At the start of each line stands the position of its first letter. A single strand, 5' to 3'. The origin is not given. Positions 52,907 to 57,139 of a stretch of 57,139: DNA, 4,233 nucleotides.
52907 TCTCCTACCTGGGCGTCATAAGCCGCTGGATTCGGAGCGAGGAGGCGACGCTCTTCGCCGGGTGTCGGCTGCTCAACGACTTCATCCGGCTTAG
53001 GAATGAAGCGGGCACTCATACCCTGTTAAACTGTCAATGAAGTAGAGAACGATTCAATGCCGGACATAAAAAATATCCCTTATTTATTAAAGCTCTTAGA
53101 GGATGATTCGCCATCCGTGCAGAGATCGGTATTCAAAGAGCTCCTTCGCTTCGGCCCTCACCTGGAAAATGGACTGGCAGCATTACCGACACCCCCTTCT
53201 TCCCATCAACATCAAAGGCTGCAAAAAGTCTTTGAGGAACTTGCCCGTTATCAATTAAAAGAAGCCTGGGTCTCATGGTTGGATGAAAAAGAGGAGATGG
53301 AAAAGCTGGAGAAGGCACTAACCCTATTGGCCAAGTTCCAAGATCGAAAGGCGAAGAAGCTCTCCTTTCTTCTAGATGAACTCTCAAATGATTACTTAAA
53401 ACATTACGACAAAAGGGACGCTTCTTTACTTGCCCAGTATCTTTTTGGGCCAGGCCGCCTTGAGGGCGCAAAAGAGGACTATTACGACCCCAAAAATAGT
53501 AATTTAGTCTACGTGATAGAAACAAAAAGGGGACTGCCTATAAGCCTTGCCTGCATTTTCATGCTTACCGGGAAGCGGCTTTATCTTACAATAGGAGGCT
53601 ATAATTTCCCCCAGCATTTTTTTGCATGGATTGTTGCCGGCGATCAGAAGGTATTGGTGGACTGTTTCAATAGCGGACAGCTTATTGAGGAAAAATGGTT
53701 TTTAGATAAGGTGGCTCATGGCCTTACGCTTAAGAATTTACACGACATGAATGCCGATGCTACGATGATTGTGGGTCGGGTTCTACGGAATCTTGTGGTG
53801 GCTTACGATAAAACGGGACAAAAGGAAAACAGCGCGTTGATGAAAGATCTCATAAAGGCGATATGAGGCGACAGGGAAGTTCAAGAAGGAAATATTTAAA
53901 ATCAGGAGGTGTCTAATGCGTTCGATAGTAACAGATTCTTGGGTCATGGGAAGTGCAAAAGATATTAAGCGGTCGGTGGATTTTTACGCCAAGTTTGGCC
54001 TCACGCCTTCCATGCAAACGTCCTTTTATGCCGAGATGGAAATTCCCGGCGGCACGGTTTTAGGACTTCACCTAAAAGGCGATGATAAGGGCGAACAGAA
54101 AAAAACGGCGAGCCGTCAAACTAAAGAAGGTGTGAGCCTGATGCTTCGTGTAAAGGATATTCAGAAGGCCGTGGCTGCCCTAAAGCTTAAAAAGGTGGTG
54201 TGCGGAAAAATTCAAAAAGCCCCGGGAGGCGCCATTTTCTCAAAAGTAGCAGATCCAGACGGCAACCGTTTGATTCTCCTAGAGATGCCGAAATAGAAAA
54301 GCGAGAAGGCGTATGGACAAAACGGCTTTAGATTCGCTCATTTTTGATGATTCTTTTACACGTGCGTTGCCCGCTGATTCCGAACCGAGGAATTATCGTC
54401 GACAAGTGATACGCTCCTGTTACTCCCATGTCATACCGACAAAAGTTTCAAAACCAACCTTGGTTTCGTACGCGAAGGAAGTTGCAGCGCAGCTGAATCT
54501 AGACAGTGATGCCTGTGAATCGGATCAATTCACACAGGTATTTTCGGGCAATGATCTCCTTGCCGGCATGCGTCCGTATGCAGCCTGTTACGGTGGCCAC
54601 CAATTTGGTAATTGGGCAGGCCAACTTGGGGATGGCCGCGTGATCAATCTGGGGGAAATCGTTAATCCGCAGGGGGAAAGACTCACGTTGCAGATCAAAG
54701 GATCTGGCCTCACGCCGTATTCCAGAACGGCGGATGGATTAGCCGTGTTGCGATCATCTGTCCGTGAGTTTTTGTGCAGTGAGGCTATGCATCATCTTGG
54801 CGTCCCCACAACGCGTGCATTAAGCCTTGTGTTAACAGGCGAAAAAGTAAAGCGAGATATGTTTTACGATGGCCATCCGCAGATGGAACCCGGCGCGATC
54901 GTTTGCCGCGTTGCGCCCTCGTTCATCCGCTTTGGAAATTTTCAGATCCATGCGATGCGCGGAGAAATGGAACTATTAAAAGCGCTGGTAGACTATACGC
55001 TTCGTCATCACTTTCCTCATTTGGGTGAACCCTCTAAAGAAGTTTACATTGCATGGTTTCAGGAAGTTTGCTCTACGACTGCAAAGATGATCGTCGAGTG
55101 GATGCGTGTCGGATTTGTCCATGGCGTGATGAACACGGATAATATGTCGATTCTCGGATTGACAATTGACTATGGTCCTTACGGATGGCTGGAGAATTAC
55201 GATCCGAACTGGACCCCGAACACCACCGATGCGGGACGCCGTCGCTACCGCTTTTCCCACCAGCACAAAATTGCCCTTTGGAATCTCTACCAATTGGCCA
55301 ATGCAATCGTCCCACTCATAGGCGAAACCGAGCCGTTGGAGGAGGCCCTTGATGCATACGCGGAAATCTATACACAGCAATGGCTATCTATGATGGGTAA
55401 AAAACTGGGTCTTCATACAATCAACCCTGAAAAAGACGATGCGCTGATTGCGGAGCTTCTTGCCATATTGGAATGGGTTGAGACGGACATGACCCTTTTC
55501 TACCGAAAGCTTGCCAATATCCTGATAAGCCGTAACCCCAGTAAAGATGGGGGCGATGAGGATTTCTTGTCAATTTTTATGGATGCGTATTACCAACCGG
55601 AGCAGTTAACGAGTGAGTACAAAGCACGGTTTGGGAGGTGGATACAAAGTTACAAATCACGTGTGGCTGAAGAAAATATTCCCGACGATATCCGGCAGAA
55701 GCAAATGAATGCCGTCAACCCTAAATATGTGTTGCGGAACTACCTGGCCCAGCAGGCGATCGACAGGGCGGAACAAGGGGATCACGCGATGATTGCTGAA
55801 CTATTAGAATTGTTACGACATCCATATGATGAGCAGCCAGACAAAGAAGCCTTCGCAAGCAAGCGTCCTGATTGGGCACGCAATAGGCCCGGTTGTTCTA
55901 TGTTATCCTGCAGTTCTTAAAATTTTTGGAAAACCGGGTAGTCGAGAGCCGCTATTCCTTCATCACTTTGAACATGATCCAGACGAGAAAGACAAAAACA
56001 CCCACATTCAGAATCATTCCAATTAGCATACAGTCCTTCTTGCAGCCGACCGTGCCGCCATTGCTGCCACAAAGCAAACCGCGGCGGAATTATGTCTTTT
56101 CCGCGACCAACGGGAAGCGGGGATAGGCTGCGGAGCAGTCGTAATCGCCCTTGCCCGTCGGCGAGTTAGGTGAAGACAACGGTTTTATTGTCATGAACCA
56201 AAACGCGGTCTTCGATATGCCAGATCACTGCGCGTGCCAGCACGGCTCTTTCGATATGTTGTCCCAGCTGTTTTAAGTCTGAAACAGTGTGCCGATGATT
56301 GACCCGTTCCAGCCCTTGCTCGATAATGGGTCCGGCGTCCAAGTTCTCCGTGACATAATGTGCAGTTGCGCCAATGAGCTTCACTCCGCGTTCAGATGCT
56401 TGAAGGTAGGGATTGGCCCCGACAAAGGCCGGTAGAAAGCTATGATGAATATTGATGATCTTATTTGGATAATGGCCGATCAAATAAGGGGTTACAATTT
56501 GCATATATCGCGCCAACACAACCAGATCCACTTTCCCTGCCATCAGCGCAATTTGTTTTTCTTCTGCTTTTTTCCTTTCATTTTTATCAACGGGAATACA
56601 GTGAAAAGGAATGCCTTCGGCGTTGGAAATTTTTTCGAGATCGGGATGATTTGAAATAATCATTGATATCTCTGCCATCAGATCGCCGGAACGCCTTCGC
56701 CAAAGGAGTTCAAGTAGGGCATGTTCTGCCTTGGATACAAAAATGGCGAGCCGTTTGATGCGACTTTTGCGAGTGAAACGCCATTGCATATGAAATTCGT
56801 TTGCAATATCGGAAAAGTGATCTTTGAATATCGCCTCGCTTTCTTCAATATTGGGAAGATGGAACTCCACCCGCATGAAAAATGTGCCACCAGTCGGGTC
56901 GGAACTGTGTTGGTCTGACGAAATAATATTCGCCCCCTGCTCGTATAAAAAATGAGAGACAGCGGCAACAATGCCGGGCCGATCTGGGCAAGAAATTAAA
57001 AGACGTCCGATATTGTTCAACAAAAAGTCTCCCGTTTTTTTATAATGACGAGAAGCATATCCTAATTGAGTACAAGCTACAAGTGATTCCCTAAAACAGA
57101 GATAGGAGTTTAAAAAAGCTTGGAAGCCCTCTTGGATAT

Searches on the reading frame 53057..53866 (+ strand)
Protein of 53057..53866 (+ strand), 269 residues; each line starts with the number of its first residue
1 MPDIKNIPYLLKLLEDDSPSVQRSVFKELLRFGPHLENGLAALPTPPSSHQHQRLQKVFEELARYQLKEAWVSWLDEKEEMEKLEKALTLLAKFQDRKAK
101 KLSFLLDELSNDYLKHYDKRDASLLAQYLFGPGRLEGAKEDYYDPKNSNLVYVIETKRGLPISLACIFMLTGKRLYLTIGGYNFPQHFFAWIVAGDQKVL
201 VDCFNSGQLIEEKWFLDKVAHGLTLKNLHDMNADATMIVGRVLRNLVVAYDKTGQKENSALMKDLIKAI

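Call 50: search_protein_families(library=pfam, proteins=[window:53057-53866:+], max_evalue=0.0001)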
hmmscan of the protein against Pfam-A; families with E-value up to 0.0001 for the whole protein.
window:53057-53866:+ (269 aa): 1 family
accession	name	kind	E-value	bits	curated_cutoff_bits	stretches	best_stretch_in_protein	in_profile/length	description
PF13369.12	Transglut_core2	-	5.1e-27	94.7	23.5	1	101-243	6-154/155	Transglutaminase-like superfamily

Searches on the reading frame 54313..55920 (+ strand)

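Call 50: search_protein_families(library=pfam, proteins=[window:54313-55920:+], max_evalue=0.0001)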
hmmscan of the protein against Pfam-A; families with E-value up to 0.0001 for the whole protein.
window:54313-55920:+ (535 aa): 1 family
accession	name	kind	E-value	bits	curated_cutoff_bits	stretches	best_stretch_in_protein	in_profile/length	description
PF02696.19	SelO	-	9.2e-131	437.2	22.8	1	35-500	17-464/466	Protein adenylyltransferase SelO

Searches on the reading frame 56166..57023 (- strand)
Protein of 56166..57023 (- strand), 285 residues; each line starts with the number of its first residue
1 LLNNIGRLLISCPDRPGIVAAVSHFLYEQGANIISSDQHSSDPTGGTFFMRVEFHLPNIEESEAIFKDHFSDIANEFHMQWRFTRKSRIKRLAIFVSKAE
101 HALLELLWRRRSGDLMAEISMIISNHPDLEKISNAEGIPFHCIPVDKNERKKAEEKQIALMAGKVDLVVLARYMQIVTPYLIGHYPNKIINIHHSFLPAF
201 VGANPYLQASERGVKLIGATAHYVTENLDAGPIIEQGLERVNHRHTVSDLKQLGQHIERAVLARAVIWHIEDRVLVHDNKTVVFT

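Call 50: search_protein_families(library=pfam, proteins=[window:56166-57023:-], max_evalue=0.0001)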
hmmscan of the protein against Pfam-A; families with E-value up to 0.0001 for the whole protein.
window:56166-57023:- (285 aa): 2 families
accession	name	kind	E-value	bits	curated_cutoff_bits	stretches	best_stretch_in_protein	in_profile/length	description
PF00551.24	Formyl_trans_N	-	5.1e-38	131.1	26.1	1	90-266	1-181/181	Formyl transferase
PF01842.31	ACT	-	2.2e-11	43.8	27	1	7-57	2-52/66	ACT domain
